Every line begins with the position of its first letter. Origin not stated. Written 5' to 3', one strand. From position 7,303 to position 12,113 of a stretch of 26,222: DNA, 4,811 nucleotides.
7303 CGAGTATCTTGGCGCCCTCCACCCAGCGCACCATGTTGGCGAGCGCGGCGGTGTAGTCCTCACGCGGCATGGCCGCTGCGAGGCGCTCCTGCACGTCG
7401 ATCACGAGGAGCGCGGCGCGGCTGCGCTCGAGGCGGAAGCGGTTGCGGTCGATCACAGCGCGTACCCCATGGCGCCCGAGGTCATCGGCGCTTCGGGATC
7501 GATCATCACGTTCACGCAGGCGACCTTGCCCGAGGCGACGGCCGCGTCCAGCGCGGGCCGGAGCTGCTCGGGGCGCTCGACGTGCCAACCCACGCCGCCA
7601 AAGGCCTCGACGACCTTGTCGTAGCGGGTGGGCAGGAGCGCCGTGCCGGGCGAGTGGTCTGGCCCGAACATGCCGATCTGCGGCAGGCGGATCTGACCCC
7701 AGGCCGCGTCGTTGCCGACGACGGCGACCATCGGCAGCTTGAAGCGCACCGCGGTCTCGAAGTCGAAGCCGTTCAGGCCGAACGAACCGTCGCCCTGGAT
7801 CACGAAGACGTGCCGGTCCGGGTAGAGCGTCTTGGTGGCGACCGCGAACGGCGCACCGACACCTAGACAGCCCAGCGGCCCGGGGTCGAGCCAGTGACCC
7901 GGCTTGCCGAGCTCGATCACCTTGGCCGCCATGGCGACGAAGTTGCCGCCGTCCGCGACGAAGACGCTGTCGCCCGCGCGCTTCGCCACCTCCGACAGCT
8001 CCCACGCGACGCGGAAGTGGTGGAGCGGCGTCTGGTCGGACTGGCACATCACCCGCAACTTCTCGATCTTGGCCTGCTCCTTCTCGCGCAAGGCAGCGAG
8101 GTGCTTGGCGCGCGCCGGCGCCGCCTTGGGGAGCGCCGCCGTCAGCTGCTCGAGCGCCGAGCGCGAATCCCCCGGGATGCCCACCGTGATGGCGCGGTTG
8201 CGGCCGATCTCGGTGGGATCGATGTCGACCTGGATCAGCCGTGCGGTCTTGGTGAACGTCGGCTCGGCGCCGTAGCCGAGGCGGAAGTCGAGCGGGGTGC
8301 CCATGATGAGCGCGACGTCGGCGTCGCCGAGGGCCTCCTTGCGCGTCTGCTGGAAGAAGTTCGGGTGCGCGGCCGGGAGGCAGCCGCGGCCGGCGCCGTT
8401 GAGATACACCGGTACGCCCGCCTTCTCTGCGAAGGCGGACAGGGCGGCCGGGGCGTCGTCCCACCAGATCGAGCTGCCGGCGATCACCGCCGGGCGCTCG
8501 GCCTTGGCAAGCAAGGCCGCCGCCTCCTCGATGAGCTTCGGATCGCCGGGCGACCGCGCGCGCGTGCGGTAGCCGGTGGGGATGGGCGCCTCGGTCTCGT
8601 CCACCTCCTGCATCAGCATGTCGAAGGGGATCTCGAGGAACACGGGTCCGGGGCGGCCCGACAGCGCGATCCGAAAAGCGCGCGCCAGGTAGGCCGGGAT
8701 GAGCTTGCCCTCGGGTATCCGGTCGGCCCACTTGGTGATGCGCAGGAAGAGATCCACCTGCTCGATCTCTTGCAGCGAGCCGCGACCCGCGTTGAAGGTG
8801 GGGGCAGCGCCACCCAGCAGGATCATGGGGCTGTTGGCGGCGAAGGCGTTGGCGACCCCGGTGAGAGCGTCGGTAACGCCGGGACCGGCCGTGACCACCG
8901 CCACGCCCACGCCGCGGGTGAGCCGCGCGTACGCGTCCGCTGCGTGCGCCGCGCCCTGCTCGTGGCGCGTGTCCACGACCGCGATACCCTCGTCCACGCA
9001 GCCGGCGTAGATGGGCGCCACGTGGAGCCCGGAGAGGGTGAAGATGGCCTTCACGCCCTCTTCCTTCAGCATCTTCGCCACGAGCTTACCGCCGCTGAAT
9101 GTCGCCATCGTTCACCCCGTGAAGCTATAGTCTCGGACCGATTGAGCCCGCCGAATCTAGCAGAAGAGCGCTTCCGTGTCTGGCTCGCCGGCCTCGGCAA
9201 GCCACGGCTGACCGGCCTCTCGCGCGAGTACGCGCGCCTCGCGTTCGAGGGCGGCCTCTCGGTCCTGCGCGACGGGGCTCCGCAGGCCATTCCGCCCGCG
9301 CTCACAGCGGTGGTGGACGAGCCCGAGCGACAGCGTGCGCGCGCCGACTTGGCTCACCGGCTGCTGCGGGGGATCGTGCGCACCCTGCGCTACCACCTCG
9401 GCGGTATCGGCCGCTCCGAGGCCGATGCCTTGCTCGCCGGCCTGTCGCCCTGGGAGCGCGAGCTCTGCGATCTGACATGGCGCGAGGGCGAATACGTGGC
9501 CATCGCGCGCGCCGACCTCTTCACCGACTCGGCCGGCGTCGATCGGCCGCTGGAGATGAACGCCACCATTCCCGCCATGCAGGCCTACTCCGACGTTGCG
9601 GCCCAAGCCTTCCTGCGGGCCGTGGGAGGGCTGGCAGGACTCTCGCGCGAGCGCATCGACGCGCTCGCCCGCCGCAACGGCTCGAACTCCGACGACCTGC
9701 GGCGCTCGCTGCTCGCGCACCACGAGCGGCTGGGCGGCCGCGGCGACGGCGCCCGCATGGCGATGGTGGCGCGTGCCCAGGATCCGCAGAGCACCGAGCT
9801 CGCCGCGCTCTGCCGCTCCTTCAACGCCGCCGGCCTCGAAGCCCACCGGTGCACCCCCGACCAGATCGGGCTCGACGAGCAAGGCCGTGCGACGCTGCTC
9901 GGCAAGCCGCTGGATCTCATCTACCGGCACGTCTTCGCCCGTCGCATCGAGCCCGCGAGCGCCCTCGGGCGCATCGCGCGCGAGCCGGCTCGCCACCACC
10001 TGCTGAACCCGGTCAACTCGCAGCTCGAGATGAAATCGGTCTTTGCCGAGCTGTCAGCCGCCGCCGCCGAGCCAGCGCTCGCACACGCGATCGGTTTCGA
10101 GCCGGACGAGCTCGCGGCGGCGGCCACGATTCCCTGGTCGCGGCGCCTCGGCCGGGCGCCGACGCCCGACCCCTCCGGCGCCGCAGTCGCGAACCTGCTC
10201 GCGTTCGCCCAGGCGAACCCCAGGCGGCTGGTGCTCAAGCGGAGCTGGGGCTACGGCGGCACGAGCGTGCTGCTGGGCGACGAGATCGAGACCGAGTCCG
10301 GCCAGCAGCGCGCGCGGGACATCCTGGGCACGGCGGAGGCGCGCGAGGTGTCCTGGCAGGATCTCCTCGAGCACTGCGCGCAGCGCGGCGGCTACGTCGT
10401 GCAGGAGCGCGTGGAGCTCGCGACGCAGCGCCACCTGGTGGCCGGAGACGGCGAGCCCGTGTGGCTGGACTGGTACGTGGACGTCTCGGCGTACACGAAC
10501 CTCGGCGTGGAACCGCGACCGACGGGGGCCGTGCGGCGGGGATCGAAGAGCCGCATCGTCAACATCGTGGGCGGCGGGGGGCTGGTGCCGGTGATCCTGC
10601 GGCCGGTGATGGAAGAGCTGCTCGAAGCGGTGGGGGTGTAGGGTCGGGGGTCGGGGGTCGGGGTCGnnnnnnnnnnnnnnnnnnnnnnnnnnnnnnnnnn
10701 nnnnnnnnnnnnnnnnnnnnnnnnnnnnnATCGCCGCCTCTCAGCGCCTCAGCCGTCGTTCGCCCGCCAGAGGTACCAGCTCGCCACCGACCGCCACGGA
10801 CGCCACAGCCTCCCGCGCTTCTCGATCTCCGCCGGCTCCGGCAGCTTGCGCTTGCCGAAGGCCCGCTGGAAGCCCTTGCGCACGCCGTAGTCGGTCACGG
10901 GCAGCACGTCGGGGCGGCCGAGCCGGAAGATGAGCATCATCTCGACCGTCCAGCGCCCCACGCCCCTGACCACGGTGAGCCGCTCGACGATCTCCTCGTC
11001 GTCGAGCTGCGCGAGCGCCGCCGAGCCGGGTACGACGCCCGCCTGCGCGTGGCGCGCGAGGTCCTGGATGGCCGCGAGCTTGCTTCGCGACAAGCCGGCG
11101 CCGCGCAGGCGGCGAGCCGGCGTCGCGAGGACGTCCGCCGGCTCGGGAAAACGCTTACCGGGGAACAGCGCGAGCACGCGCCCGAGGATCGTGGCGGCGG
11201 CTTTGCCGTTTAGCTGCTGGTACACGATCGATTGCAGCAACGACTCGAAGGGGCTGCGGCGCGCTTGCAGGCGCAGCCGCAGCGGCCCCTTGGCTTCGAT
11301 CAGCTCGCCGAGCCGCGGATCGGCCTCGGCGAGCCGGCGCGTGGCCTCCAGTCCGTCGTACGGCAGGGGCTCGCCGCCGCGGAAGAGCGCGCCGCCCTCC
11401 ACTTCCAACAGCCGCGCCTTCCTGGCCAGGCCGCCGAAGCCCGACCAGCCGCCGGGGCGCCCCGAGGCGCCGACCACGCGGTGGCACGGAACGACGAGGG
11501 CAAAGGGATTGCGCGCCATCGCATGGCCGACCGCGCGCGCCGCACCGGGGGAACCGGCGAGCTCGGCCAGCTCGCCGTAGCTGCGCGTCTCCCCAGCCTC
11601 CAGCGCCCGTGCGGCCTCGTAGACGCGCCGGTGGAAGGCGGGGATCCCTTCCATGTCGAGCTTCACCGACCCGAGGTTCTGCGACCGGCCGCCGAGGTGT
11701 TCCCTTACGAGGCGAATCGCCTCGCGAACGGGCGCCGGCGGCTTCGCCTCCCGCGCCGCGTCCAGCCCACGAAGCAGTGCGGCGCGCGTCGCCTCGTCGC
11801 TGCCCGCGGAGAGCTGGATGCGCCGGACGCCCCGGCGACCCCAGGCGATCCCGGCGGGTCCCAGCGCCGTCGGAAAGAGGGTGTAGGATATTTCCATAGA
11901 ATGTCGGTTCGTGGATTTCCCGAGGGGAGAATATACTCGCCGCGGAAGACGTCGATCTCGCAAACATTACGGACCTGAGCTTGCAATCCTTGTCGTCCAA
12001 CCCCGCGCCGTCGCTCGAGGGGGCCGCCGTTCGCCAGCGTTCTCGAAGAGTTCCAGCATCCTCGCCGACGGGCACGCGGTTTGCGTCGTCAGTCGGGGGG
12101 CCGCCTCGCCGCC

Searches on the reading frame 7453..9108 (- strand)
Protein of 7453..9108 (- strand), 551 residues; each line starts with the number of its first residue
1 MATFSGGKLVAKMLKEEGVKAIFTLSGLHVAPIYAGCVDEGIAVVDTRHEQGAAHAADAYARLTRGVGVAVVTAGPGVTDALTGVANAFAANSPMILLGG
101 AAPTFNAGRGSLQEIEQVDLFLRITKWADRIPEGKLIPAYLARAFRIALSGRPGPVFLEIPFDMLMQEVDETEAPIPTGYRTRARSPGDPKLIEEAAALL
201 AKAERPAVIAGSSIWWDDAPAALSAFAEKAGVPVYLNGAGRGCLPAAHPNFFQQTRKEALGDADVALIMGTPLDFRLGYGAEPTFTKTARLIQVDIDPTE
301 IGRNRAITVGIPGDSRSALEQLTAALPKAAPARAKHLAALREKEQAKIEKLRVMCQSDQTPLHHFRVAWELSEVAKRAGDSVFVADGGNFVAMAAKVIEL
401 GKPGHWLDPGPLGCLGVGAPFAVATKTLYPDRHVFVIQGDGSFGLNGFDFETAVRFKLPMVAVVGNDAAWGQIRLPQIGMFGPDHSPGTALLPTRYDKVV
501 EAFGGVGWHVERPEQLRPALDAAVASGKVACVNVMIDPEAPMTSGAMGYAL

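Call 69: search_protein_families(library=pfam, proteins=[window:7453-9108:-], max_evalue=0.001)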
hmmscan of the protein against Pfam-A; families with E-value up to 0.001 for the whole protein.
window:7453-9108:- (551 aa): 3 families
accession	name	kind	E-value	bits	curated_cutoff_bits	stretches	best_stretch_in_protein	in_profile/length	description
PF02776.23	TPP_enzyme_N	-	1.8e-35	121.7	26.8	1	5-119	2-118/119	Thiamine pyrophosphate enzyme, N-terminal TPP binding domain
PF00205.28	TPP_enzyme_M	-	2.2e-31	108.8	30.4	1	193-322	1-137/137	Thiamine pyrophosphate enzyme, central domain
PF02775.26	TPP_enzyme_C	-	4.1e-31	108.3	21.9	1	386-534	1-151/151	Thiamine pyrophosphate enzyme, C-terminal TPP binding domain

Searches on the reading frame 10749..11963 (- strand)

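Call 69: search_protein_families(library=pfam, proteins=[window:10749-11963:-], max_evalue=0.001)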
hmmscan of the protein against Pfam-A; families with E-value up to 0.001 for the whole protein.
window:10749-11963:- (404 aa): 2 families
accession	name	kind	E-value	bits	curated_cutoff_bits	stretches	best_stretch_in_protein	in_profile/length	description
PF01035.26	DNA_binding_1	-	8.4e-29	99.7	27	1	109-190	1-80/81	6-O-methylguanine DNA methyltransferase, DNA binding domain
PF00730.31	HhH-GPD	-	2.3e-14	54.1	26.2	1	244-389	2-108/108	HhH-GPD superfamily base excision DNA repair protein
